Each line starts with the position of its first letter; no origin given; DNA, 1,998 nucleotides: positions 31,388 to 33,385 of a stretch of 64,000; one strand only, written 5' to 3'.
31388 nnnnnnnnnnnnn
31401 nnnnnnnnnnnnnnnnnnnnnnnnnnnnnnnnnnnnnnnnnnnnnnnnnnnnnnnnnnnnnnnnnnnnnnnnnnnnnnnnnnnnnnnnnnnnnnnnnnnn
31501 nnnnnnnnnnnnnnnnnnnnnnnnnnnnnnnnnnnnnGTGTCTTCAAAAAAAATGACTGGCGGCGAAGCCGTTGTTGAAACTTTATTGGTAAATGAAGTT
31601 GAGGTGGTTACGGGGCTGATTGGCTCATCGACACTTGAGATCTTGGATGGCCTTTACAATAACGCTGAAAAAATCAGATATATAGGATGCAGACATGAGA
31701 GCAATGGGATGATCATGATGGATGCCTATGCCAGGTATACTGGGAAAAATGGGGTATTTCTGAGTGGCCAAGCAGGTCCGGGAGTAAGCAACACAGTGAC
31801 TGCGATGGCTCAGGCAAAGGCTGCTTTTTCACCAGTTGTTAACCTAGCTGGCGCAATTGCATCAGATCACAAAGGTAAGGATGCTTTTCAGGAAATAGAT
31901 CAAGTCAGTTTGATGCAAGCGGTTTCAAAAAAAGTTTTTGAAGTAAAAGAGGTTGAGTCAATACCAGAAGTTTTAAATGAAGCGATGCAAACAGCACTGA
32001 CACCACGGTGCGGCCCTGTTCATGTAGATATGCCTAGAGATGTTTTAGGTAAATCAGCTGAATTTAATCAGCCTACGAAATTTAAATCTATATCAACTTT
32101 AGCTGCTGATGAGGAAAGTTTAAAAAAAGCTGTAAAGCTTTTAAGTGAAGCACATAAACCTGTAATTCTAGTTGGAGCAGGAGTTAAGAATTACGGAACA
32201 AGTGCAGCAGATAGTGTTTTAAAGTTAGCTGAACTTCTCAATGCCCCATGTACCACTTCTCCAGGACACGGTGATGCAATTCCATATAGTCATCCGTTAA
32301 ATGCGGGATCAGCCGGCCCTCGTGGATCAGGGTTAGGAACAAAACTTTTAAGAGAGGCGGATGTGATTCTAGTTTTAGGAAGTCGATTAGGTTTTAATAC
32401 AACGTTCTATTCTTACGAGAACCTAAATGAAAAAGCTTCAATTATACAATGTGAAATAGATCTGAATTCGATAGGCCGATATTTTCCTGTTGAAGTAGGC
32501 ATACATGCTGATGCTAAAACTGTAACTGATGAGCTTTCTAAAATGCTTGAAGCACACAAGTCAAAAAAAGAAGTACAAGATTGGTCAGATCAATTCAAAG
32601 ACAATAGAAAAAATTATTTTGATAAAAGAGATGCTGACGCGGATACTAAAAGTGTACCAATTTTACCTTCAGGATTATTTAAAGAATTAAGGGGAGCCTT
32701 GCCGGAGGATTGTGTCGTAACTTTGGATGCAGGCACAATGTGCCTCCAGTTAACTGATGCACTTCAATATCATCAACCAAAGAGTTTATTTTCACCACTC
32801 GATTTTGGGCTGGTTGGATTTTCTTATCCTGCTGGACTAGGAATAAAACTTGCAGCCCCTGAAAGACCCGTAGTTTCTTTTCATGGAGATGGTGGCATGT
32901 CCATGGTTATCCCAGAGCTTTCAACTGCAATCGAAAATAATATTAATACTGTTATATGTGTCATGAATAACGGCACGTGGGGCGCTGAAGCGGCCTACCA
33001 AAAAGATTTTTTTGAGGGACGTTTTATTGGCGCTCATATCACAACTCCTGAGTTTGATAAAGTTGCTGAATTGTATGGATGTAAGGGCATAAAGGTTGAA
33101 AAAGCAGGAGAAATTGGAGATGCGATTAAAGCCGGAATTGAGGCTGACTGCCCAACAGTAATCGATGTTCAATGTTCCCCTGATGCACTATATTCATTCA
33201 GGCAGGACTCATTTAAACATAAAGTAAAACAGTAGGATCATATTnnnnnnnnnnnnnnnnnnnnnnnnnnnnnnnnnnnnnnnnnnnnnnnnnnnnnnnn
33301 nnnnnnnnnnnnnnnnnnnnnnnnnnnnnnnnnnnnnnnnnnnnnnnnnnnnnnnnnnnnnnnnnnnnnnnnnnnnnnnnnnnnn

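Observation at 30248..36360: Six-gene operon of unassigned function: LLM monooxygenase, ThDP enzyme, 'amino acid synthesis' DUF, alpha/beta hydrolase, ALDH and a small Cys/His protein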

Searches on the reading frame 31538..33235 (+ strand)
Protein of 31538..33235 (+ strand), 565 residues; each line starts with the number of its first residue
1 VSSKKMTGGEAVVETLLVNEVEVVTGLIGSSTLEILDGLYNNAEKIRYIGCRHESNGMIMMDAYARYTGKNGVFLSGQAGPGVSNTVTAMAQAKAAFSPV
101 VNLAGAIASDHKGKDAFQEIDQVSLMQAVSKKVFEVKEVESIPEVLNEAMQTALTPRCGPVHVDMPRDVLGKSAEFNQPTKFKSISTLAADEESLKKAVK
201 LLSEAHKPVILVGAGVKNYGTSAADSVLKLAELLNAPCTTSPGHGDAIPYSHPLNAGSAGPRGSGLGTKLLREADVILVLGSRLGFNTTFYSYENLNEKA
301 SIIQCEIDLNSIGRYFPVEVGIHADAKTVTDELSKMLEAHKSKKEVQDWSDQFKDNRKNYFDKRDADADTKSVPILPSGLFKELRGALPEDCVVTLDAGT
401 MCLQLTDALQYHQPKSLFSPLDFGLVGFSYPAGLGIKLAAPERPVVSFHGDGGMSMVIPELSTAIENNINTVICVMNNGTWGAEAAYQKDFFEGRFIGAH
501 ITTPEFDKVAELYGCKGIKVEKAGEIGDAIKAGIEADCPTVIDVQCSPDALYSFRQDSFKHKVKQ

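Call 4: search_protein_families(library=pfam, proteins=[window:31538-33235:+])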
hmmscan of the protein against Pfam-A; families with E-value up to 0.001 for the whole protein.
window:31538-33235:+ (565 aa): 3 families
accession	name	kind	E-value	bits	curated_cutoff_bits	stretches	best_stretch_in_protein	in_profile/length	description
PF02775.26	TPP_enzyme_C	-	6.5e-36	123.8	21.9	1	397-544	1-151/151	Thiamine pyrophosphate enzyme, C-terminal TPP binding domain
PF00205.28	TPP_enzyme_M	-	2.1e-32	112.1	30.4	1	195-333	1-137/137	Thiamine pyrophosphate enzyme, central domain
PF02776.23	TPP_enzyme_N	-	9.1e-29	100.1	26.8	1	6-125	1-119/119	Thiamine pyrophosphate enzyme, N-terminal TPP binding domain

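Call 5: search_protein_families(library=ncbifam, proteins=[window:31538-33235:+])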
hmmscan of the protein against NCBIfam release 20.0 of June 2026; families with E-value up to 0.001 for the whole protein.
window:31538-33235:+ (565 aa): 54 families (the best 25 are shown)
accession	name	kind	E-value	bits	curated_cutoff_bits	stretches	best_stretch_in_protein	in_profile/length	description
NF005713.0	PRK07525.1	subfamily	4.6e-127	424.9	620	1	2-564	2-580/592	sulfoacetaldehyde acetyltransferase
TIGR03457.1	sulphoacet_xsc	equivalog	3.4e-121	405.4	676.4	1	5-563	1-573/579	sulfoacetaldehyde acetyltransferase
TIGR00118.1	acolac_lg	equivalog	8.5e-109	364.5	538.35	1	6-547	1-535/557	biosynthetic-type acetolactate synthase large subunit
NF004919.0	PRK06276.1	equivalog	4.6e-106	355.4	866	1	6-550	1-542/582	acetolactate synthase large subunit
NF006122.0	PRK08266.1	subfamily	1.2e-102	344.2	571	1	4-549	2-527/543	hypothetical protein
NF004710.0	PRK06048.1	equivalog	5.6e-102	342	976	1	3-547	5-538/561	acetolactate synthase large subunit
NF006052.0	PRK08199.1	subfamily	2.4e-101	339.7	539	1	3-552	5-543/559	thiamine pyrophosphate protein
NF005039.0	PRK06456.1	equivalog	1.4e-93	314.4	868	1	7-547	3-545/572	acetolactate synthase large subunit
NF005860.0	PRK07789.1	equivalog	8e-92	308.5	881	1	3-551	31-583/615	acetolactate synthase large subunit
NF006319.0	PRK08527.1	equivalog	5.2e-90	302.5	905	1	4-546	2-538/565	acetolactate synthase large subunit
NF006016.1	PRK08155.1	equivalog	1.1e-89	301.3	870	1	5-547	2-533/554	acetolactate synthase large subunit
NF005712.0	PRK07524.1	subfamily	6.1e-87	292.3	500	1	6-546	3-529/536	5-guanidino-2-oxopentanoate decarboxylase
NF006524.0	PRK08978.1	equivalog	3.2e-85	286.5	738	1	6-547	1-525/548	acetolactate synthase 2 catalytic subunit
NF006581.0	PRK09107.1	equivalog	5.2e-84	282.6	974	1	3-546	8-553/595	acetolactate synthase 3 large subunit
NF006187.0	PRK08322.1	equivalog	2.7e-82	277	509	1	6-546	2-528/548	acetolactate synthase large subunit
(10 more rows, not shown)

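Call 41: search_solved_structures(query=window:31538-33232:+, max_evalue=1e-40)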
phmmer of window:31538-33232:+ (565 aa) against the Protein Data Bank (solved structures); distinct sequences matched with E-value up to 1e-40: 47.
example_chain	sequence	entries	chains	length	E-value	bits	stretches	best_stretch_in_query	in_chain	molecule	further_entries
6lpi_A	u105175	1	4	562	1.4e-66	228.4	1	3-542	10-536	Acetolactate synthase isozyme 1 large subunit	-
6dek_A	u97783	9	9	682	7.7e-66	226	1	6-544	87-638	Acetolactate synthase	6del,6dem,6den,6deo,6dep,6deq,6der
1jsc_A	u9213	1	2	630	5.4e-62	213.3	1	6-546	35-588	ACETOHYDROXY-ACID SYNTHASE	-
6u9d_A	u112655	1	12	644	5.8e-62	213.2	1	6-546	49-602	Acetolactate synthase catalytic subunit, mitochondrial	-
1n0h_A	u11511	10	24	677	6.8e-62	213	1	6-546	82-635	Acetolactate synthase | Acetolactate synthase, mitochondrial | Acetolactate synthase catalytic subunit, mitochondrial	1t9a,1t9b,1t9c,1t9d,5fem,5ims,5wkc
8xod_A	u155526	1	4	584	4e-59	203.8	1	2-552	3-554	BbmA-G484F complex with CBOA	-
8x3x_A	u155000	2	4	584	2.5e-58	201.2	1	2-552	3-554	BbmA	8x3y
7egv_A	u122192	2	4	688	2e-56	194.9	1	7-545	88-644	Acetolactate synthase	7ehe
9yjz_A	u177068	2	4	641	5.3e-54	186.9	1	6-544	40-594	Acetolactate synthase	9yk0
6wo1_A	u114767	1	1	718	6e-54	186.7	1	6-547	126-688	Acetohydroxyacid synthase catalytic subunit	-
9zgl_A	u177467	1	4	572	2.8e-52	181.2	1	4-546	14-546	Ancestral acetolactate synthase, catabolic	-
8vzj_A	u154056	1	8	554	3.1e-50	174.5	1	5-548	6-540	Oxalyl-CoA decarboxylase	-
3e9y_A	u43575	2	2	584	4.4e-50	174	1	7-547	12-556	Acetolactate synthase, chloroplastic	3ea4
4rjj_A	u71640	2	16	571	7.3e-50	173.3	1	5-546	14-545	Acetolactate synthase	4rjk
4rji_A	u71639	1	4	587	8.1e-50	173.1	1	5-546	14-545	Acetolactate synthase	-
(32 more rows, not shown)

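Call 55: search_dna_similar(query=window:31538-33232:+, collection=plasmids, mode=protein, max_evalue=1e-60, max_rows=30)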
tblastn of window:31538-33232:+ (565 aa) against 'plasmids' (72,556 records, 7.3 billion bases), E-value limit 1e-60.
Records with a match: 37; places in all: 38; records where one place covers at least 80% of the query: 37.
Best place of each record, by identity: <60% 37.
By first word of the organism name: Ensifer 9; Rhodococcus 4; Sinorhizobium 3; Ruegeria 2; Burkholderia 2; Cupriavidus 2; Rhizobium 2; Halomarina 1; Paraburkholderia 1; Photobacterium 1; and 10 more.
By predicted mobility (MOB-suite, as given by PLSDB): non-mobilizable 32; mobilizable 3; conjugative 2.
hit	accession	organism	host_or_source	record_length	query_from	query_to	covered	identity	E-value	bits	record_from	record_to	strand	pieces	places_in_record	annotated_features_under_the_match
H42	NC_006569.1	Ruegeria pomeroyi DSS-3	-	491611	6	565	99%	40.7%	1e-121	402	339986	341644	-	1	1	thiamine pyrophosphate-binding protein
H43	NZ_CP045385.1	Ruegeria sp. THAF33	pure culture,Surface of a polyethylene ...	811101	6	565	99%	40.5%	3e-122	404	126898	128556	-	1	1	thiamine pyrophosphate-binding protein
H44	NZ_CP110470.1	Rhodococcus opacus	cell culture,Soil contaminated by oil ...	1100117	26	565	96%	34.7%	6e-91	313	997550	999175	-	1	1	record has no annotation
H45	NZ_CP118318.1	Rhodococcus sp. DK180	pure culture,crude oil-contaminated soil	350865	4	564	99%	32.8%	8e-76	269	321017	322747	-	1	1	xsc: sulfoacetaldehyde acetyltransferase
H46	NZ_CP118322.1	Rhodococcus sp. DK176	pure culture,crude oil-contaminated soil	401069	4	564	99%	32.8%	8e-76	269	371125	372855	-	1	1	xsc: sulfoacetaldehyde acetyltransferase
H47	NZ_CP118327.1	Rhodococcus sp. DK17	pure culture,crude oil-contaminated soil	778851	4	564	99%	32.8%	8e-76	269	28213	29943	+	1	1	xsc: sulfoacetaldehyde acetyltransferase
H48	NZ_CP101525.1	Burkholderia arboris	mixed culture,soil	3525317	4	564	99%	32.7%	3e-75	268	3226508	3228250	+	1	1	none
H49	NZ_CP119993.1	Halomarina sp. PSR21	cell culture,saline soil from Tarim ...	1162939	3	559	99%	32.9%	5e-79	278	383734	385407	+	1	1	record has no annotation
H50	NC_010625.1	Paraburkholderia phymatum STM815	-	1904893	4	564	99%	32.4%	2e-75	268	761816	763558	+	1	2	record has no annotation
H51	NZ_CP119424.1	Photobacterium sp. DA100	-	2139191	5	564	99%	32.3%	8e-74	263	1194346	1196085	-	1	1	none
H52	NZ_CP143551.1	Burkholderia multivorans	Homo sapiens,bronchoalveolar lavage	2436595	4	564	99%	32.1%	7e-74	263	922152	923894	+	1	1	none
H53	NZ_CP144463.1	Halalkalicoccus sp. FCH27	cell culture,Salt lake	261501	5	549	96%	32.9%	4e-63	232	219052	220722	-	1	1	thiamine pyrophosphate-binding protein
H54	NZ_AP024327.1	Caballeronia sp. NK8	-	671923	4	564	99%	31.8%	8e-75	266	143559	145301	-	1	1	xsc: sulfoacetaldehyde acetyltransferase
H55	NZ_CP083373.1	Ensifer canadensis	Melilotus albus,Cell Culture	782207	3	553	98%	31.9%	7e-63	231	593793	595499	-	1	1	thiamine pyrophosphate-binding protein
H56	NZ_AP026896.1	Aeromonas caviae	Microbe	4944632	26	549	93%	33.4%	2e-62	230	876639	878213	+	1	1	none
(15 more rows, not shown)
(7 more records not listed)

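Call 57: get_annotated_region(hit=H42, flank=10000)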
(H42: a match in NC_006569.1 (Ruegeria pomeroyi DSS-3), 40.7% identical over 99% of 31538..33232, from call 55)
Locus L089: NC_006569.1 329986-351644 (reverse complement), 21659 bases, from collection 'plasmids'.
description: Ruegeria pomeroyi DSS-3 megaplasmid, complete sequence
organism: Ruegeria pomeroyi DSS-3 (NCBI taxid 246200)
taxonomy: Bacteria; Pseudomonadota; Alphaproteobacteria; Rhodobacterales; Roseobacteraceae; Ruegeria; Ruegeria pomeroyi; Ruegeria pomeroyi DSS-3
host: -; source: -; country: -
typing (MOB-suite, as given by PLSDB): non-mobilizable; replicon rep_cluster_95
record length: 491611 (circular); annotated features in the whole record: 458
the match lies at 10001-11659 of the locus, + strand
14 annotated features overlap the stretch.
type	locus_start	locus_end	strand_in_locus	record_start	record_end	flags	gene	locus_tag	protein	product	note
CDS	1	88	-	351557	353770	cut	-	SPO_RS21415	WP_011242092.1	NADP-dependent isocitrate dehydrogenase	GO:0006099 - tricarboxylic acid cycle [Evidence IEA]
CDS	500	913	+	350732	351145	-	-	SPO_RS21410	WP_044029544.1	hypothetical protein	-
CDS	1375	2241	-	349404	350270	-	-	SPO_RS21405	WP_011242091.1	LysR family transcriptional regulator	GO:0006355 - regulation of DNA-templated transcription [Evidence IEA]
CDS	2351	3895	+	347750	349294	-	-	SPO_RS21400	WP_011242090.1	trimethylamine methyltransferase family protein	-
CDS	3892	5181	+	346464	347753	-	-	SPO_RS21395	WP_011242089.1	aminotransferase class III-fold pyridoxal phosphate-dependent enzyme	-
CDS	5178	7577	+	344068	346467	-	-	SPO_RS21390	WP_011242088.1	FAD-dependent oxidoreductase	-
CDS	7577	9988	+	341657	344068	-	-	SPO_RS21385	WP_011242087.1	FAD-dependent oxidoreductase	-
CDS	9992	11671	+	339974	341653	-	-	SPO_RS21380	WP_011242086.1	thiamine pyrophosphate-binding protein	-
CDS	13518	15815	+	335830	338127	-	-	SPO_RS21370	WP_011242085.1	Tex family protein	-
CDS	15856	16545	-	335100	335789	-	-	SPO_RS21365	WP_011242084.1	DnaA N-terminal domain-containing protein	-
CDS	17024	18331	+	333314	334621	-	-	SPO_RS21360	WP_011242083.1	AAA family ATPase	-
CDS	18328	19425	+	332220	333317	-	-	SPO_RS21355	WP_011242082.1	ParB N-terminal domain-containing protein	-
CDS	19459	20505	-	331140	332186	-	-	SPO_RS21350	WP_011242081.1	tyrosine-type recombinase/integrase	GO:0015074 - DNA integration [Evidence IEA]; GO:0006310 - DNA recombination [Evidence IEA]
CDS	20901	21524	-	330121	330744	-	-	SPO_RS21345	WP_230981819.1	GntR family transcriptional regulator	-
